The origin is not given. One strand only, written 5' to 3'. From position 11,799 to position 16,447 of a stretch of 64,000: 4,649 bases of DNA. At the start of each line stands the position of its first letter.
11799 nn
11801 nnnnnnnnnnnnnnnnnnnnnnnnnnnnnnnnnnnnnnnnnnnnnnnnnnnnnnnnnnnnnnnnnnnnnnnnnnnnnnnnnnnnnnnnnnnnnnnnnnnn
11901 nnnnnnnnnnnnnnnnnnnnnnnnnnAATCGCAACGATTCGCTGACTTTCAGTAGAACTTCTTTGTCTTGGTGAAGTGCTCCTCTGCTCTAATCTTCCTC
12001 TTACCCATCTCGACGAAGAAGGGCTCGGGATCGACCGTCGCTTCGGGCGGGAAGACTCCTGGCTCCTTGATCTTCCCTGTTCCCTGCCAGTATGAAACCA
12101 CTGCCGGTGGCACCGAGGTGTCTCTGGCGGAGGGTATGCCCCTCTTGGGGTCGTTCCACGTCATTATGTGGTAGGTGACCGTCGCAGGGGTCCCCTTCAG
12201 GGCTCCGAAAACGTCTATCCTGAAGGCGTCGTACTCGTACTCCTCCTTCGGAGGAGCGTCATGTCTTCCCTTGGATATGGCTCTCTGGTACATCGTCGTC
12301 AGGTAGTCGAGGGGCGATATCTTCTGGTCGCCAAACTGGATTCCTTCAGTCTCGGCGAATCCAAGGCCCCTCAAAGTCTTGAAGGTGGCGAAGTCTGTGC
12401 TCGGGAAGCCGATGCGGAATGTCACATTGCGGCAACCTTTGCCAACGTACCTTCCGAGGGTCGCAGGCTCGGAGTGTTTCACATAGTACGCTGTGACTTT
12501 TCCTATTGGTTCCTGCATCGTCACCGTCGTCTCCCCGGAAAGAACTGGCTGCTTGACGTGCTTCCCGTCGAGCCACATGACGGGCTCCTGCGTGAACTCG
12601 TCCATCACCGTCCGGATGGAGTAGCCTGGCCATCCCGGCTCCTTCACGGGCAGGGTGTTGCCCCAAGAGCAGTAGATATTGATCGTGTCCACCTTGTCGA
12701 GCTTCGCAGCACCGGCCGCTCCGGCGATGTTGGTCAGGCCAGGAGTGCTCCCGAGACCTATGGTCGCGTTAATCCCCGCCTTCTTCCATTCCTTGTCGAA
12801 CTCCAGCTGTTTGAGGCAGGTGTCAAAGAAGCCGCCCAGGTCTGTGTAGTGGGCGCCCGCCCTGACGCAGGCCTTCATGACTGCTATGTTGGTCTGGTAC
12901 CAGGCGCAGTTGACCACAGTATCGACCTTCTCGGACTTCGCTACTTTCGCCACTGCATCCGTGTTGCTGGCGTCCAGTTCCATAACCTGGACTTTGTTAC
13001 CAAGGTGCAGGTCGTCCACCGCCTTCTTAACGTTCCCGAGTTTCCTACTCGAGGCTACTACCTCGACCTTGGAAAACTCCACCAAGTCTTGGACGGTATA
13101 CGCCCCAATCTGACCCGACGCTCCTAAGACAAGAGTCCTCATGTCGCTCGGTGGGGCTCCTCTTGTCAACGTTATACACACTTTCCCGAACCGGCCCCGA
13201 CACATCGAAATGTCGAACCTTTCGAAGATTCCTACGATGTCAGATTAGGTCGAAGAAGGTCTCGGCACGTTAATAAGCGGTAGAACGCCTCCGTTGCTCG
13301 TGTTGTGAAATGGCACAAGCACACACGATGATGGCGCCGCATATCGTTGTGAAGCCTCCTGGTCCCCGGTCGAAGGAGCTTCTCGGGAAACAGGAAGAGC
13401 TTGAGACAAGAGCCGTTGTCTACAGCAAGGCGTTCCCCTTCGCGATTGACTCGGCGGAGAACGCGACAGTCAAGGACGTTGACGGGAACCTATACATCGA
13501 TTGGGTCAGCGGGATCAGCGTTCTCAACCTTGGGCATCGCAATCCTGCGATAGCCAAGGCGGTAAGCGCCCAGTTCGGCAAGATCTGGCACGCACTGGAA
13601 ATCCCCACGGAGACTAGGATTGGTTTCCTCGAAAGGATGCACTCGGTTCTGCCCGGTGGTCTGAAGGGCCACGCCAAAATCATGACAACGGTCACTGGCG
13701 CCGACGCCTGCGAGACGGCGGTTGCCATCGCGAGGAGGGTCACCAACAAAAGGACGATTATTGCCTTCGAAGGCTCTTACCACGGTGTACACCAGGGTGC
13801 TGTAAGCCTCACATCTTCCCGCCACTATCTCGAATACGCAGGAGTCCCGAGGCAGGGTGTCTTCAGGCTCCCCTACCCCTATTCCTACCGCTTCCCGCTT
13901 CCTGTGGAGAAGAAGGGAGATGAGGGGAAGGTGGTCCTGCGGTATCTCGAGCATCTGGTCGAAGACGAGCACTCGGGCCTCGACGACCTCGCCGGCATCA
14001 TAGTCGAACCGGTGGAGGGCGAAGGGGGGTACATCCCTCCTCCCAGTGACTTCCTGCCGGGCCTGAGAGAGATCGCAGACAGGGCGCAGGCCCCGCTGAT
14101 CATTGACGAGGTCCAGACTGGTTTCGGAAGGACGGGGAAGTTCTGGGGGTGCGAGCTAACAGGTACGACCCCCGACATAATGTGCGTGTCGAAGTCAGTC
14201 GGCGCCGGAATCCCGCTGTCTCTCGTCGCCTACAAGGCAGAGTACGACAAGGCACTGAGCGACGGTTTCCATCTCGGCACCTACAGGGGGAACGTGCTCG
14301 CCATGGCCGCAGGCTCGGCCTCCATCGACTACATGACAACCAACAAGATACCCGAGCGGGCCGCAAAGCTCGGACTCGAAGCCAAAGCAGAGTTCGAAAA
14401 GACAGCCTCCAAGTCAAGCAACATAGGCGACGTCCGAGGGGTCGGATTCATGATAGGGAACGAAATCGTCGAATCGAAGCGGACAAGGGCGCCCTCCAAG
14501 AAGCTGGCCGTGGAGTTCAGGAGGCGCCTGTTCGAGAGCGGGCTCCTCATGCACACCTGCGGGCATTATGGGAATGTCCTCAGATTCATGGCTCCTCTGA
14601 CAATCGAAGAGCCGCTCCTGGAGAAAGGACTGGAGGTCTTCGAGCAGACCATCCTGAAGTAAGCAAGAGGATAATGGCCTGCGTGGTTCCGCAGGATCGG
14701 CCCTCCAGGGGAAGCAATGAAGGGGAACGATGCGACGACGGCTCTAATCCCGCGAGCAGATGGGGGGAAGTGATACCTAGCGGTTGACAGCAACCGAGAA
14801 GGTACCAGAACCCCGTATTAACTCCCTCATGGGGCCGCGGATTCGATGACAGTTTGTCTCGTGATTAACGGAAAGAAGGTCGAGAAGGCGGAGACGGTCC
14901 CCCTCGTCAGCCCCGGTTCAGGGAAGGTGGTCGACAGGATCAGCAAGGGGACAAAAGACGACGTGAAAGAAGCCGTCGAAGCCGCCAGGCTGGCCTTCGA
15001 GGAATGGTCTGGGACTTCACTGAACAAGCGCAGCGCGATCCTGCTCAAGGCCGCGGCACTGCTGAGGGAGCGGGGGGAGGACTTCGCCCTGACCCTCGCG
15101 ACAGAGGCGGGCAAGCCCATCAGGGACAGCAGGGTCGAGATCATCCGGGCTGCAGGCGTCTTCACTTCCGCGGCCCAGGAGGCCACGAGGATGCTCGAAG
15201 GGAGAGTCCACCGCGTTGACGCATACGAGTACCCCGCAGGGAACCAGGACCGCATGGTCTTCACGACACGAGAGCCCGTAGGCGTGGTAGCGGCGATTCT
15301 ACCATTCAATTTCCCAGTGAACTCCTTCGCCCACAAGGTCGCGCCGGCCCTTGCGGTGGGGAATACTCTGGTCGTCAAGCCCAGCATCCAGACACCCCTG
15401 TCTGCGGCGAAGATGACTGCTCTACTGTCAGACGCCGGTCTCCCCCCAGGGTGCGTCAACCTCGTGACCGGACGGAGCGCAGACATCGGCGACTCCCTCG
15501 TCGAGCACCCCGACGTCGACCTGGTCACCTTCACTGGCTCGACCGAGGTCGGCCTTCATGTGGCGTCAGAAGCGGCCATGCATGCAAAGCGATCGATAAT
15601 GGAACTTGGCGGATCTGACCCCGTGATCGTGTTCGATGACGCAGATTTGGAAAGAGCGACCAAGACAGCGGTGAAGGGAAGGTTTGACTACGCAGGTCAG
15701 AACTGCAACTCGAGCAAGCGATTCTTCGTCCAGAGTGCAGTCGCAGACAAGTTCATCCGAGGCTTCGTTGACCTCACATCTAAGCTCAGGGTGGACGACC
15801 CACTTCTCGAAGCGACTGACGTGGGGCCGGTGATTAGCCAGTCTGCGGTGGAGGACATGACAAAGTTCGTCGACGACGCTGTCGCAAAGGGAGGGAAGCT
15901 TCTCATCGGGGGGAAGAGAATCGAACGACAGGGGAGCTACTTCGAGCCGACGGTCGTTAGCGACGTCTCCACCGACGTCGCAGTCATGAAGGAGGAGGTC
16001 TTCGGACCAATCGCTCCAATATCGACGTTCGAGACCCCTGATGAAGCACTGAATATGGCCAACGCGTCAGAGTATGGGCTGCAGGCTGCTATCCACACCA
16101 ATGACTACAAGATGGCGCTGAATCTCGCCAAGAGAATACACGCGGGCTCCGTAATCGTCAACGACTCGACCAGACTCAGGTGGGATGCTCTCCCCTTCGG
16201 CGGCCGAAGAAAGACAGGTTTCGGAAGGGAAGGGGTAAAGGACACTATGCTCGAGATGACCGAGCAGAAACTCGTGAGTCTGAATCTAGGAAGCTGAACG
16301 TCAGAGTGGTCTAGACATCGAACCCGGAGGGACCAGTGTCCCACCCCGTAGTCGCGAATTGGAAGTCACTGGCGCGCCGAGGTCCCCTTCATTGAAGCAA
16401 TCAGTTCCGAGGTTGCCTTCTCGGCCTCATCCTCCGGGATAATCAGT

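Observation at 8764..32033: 23-kb supercluster of omega-aminotransferases, aldehyde dehydrogenases and saccharopine-dehydrogenase-like enzymes with two uptake systems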

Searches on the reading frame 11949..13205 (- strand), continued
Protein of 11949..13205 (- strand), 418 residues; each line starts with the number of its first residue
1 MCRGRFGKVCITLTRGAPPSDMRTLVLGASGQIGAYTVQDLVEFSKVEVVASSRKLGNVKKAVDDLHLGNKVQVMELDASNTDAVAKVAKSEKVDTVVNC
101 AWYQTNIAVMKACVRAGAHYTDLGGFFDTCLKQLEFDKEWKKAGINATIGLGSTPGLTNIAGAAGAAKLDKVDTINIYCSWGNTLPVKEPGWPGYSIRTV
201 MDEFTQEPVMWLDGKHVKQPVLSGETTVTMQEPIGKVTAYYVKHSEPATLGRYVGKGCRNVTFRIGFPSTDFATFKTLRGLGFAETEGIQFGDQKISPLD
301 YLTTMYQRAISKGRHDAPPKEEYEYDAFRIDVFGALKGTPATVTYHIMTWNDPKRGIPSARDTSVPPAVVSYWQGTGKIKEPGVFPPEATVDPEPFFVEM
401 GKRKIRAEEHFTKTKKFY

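Call 65: search_solved_structures(query=L091:14093-15247:-, max_evalue=1e-10)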
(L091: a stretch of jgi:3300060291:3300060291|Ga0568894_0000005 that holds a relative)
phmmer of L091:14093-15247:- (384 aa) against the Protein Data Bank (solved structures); distinct sequences matched with E-value up to 1e-10: 25.
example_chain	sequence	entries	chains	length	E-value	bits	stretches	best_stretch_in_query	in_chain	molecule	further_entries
4gl0_A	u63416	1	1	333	6.1e-60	206.6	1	55-378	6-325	Lmo0810 protein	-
3ttl_A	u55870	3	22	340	7.5e-59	203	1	61-363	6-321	Polyamine transport protein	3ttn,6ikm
7oyy_A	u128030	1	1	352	9.7e-58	199.3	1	61-365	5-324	Putrescine-binding periplasmic protein PotF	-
7oyw_A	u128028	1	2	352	1.4e-57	198.8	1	61-365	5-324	Putrescine-binding periplasmic protein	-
7oyv_A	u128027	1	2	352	2.1e-57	198.2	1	61-365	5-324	Putrescine-binding periplasmic protein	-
7oyz_A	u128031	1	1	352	5.9e-57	196.7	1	61-365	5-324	Putrescine-binding periplasmic protein PotF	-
7oyt_A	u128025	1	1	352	8.6e-57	196.2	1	61-365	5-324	Putrescine-binding periplasmic protein PotF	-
7oyx_A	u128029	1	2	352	4.5e-56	193.8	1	61-365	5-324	Putrescine-binding periplasmic protein PotF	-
8asz_A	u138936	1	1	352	6.3e-56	193.4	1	61-363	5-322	Putrescine-binding periplasmic protein PotF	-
3ttm_A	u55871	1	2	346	1e-55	192.6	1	61-380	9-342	Polyamine transport protein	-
3ttk_A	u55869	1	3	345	1.4e-55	192.2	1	61-363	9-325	Polyamine transport protein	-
7oys_A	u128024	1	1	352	2.5e-55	191.4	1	61-365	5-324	Putrescine-binding periplasmic protein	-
7oyu_A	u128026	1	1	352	2.7e-55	191.3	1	61-365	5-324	Putrescine-binding periplasmic protein PotF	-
1a99_A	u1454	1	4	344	1.8e-54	188.5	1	61-363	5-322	PUTRESCINE-BINDING PROTEIN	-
6ye0_B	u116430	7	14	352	1.9e-54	188.5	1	61-363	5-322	Putrescine-binding periplasmic protein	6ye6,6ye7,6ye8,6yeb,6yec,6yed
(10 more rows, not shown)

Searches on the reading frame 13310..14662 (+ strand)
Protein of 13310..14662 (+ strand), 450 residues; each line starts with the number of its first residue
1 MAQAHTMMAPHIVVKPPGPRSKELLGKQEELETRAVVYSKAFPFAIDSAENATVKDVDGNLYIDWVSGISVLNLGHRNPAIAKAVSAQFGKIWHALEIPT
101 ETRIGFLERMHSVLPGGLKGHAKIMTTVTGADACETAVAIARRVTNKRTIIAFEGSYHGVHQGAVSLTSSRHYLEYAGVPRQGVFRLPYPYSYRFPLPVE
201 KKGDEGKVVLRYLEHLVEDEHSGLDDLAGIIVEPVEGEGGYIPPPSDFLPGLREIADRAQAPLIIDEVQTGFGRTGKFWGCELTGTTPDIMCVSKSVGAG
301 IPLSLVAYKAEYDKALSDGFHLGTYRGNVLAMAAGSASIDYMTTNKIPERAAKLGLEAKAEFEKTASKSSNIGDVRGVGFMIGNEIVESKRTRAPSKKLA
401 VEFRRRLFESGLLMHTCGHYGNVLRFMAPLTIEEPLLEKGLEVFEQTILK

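Call 4: search_protein_families(library=pfam, proteins=[window:13310-14662:+])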
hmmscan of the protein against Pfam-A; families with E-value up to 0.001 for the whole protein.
window:13310-14662:+ (450 aa): 1 family
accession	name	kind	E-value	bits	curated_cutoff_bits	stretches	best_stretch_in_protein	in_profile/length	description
PF00202.27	Aminotran_3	-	2.4e-96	323.3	30.5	1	40-448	7-403/403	Aminotransferase class-III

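Call 6: search_protein_families(library=ncbifam, proteins=[window:13310-14662:+], max_evalue=1e-10)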
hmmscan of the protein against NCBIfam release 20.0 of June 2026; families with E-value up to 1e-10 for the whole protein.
window:13310-14662:+ (450 aa): 69 families (the best 25 are shown)
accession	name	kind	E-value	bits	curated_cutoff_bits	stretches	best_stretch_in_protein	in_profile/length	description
NF004426.0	PRK05769.1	equivalog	4.4e-109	365.2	552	1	7-448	3-437/441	acetyl ornithine aminotransferase family protein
NF005393.0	PRK06938.1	subfamily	1.7e-107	359.7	671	1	20-448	27-462/469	diaminobutyrate--2-oxoglutarate transaminase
NF005993.0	PRK08117.1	subfamily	1.1e-96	324.1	574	1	43-448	26-427/433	aspartate aminotransferase family protein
TIGR00709.1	dat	subfamily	5.9e-94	315.1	401.6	1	24-448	3-433/442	diaminobutyrate--2-oxoglutarate transaminase family protein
NF005386.0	PRK06931.1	equivalog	7.7e-93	311.6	753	1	21-449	19-453/461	diaminobutyrate--2-oxoglutarate transaminase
NF004714.0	PRK06058.1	subfamily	2e-92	310.2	639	1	10-448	12-444/447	4-aminobutyrate--2-oxoglutarate transaminase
TIGR00700.1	GABAtrnsam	equivalog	6.7e-91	305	506.65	1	41-447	14-417/420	4-aminobutyrate--2-oxoglutarate transaminase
NF006733.0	PRK09264.1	subfamily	1e-89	301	438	1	29-448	8-414/425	diaminobutyrate--2-oxoglutarate transaminase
NF005692.0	PRK07495.1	equivalog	1.1e-88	297.7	724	1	46-449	26-420/425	4-aminobutyrate--2-oxoglutarate transaminase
TIGR02407.1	ectoine_ectB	equivalog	2.6e-82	276.7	552.2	1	29-448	4-410/412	diaminobutyrate--2-oxoglutarate transaminase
NF006228.0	PRK08360.1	equivalog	4.5e-82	276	608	1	22-448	4-424/443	aspartate aminotransferase family protein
NF005985.0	PRK08088.1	equivalog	8.8e-82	275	713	1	39-447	20-420/426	4-aminobutyrate--2-oxoglutarate transaminase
NF005376.0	PRK06918.1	equivalog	1.7e-81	273.9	676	1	17-448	13-441/451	4-aminobutyrate--2-oxoglutarate transaminase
NF005272.0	PRK06777.1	equivalog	2.2e-79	267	725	1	43-447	23-418/421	4-aminobutyrate--2-oxoglutarate transaminase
NF049976.1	AmadipTransam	equivalog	1.2e-76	258.3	650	1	42-448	14-412/416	2-aminoadipate transaminase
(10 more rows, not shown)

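Call 22: search_solved_structures(query=window:13310-14662:+, max_evalue=1e-50)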
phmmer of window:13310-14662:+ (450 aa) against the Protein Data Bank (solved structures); distinct sequences matched with E-value up to 1e-50: 28.
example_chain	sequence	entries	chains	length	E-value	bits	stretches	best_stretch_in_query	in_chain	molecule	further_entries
7vno_A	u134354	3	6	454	1.8e-71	244.4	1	14-448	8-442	454aa long hypothetical 4-aminobutyrate aminotransferase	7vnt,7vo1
9wrf_A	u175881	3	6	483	8.2e-70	238.9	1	33-448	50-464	Broad substrate specificity amino-acid racemase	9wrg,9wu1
3oks_A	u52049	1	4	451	2.1e-69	237.5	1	4-447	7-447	4-aminobutyrate transaminase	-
1sf2_A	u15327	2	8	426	1.9e-68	234.4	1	22-446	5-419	4-aminobutyrate aminotransferase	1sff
7jh3_A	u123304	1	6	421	3.1e-68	233.7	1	44-446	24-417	4-aminobutyrate aminotransferase PuuE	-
1szu_A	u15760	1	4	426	7e-68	232.5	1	22-446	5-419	4-aminobutyrate aminotransferase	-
1szk_A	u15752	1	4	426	9.6e-68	232.1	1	22-446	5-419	4-aminobutyrate aminotransferase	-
6wj8_A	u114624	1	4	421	1.1e-67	231.9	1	42-446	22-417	4-aminobutyrate aminotransferase PuuE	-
1szs_A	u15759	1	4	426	1.8e-67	231.2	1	22-446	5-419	4-aminobutyrate aminotransferase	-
4atp_A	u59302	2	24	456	1.3e-66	228.3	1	17-446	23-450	4-AMINOBUTYRATE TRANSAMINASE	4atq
6wop_A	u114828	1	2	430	3.3e-65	223.7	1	46-446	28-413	4-aminobutyrate transaminase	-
9wqz_A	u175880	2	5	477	5.8e-65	222.9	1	7-448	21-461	Alanine/serine racemase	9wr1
3q8n_A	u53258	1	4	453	6.1e-65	222.9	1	11-444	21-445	4-aminobutyrate transaminase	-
3r4t_A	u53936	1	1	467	2.3e-64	220.9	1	12-446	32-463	4-aminobutyrate aminotransferase GabT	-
4ffc_A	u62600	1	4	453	3.3e-63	217.1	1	12-445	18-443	4-aminobutyrate aminotransferase (GabT)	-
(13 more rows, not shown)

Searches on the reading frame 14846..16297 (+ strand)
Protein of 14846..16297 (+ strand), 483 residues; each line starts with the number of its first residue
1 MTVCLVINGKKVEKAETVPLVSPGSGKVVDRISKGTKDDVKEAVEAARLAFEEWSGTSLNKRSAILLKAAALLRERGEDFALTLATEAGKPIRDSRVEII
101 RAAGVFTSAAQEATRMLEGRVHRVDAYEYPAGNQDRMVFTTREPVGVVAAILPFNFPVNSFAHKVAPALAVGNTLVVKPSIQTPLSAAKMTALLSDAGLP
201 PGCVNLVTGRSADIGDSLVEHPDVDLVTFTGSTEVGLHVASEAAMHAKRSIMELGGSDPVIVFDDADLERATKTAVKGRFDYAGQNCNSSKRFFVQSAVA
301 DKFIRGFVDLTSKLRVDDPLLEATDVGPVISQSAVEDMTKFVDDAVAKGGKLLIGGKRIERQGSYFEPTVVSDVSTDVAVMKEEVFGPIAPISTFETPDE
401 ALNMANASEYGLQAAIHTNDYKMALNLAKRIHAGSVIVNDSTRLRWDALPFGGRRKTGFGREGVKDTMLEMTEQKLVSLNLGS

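Call 4: search_protein_families(library=pfam, proteins=[window:14846-16297:+])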
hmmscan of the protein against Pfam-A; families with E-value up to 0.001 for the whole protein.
window:14846-16297:+ (483 aa): 2 families
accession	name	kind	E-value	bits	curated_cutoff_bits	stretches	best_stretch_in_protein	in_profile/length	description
PF00171.27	Aldedh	-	8e-161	536.1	23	1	15-477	6-461/461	Aldehyde dehydrogenase family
PF05893.19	LuxC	-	0.00091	18.6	21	0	117-298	67-243/401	Acyl-CoA reductase (LuxC)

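Call 6: search_protein_families(library=ncbifam, proteins=[window:14846-16297:+], max_evalue=1e-10)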
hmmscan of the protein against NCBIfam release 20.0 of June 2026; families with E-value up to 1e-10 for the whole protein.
window:14846-16297:+ (483 aa): 42 families (the best 25 are shown)
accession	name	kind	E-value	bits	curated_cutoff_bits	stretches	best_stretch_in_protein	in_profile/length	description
NF040648.1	lactal_redase_Meth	equivalog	1.8e-143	479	650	1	5-480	1-463/463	lactaldehyde dehydrogenase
NF010000.0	PRK13473.1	subfamily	3.3e-121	405.2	615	1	4-477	4-470/475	aminobutyraldehyde dehydrogenase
TIGR01780.1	SSADH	subfamily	1e-117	393.8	646.35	1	21-473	2-446/448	succinate-semialdehyde dehydrogenase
TIGR01804.1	BADH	equivalog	1.8e-117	392.7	668.6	1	12-475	7-467/467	betaine-aldehyde dehydrogenase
TIGR02299.1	HpaE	equivalog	3.8e-117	391.9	638.35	1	5-482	3-479/488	5-carboxymethyl-2-hydroxymuconate semialdehyde dehydrogenase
TIGR03250.1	PhnAcAld_DH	equivalog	9e-117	390.6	635.65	1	5-479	6-470/472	phosphonoacetaldehyde dehydrogenase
NF009725.0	PRK13252.1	equivalog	2.4e-112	375.9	593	1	6-482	10-482/488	betaine-aldehyde dehydrogenase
NF006916.0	PRK09407.1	equivalog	2.6e-108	362.9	521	1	10-478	28-491/526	succinic semialdehyde dehydrogenase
NF047626.1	SulfactDhSafD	equivalog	6.7e-106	355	700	1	21-476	6-451/454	sulfoacetaldehyde dehydrogenase SafD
NF007497.0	PRK10090.1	equivalog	3.1e-105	352.7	500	1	6-478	10-476/480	aldehyde dehydrogenase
NF002852.0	PRK03137.1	subfamily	4.5e-105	352.4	648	1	4-478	38-511/514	L-glutamate gamma-semialdehyde dehydrogenase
NF045735.1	PaDhStyDPseudo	equivalog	1.5e-103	347.1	850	1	5-479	5-481/483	phenylacetaldehyde dehydrogenase StyD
NF042993.1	AlphKGSA_gudD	equivalog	3.4e-103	346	770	1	14-457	17-457/481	alpha-ketoglutaric semialdehyde dehydrogenase GucD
NF045736.1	PaDhStyDRhodo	equivalog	5.9e-103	345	800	1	4-479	4-477/479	phenylacetaldehyde dehydrogenase StyD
NF052305.1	DioxValDhHalo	equivalog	1e-102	344.6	750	1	12-456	16-456/483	2,5-dioxovalerate dehydrogenase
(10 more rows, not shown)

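Call 24: search_solved_structures(query=window:14846-16297:+, max_evalue=1e-100)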
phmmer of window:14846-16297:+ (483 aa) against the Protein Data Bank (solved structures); distinct sequences matched with E-value up to 1e-100: 3.
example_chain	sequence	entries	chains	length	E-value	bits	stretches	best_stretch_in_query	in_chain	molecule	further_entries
8hap_A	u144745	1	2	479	1.2e-164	551.9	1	15-481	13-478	Aldehyde dehydrogenase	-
3pqa_A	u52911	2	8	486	8.6e-102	344.7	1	6-478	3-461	Lactaldehyde dehydrogenase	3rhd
3prl_A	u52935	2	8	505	3.3e-101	342.8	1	7-482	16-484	NADP-dependent glyceraldehyde-3-phosphate dehydrogenase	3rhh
